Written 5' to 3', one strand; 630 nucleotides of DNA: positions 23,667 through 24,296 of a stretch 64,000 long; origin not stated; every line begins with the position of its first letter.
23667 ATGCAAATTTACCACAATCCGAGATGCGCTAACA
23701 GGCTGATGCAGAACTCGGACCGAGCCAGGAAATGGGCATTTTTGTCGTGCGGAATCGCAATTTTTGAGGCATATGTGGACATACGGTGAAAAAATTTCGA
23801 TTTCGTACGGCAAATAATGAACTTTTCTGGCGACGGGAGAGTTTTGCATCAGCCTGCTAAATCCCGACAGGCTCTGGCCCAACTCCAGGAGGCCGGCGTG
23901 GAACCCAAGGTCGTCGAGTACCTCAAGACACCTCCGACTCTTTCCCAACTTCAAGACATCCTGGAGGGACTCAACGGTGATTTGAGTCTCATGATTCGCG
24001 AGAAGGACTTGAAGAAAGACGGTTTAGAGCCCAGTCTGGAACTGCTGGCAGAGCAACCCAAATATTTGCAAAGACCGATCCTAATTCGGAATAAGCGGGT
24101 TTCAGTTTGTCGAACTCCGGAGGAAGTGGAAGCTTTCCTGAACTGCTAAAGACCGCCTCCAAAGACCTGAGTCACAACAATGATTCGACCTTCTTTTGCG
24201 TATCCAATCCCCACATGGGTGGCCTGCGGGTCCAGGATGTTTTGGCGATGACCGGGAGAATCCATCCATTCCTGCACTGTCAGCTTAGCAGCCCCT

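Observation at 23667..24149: MITE inserted immediately after the catalytic Cys codon of arsC, supplying a new in-frame start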

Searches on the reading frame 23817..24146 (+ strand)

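Call 5: search_protein_families(library=pfam, proteins=[window:23817-24146:+])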
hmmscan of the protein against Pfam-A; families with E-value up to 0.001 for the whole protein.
window:23817-24146:+ (110 aa): 1 family
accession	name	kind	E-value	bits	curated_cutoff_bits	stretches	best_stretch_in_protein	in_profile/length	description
PF03960.21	ArsC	-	8.1e-08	32.9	24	1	71-107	43-79/79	ArsC family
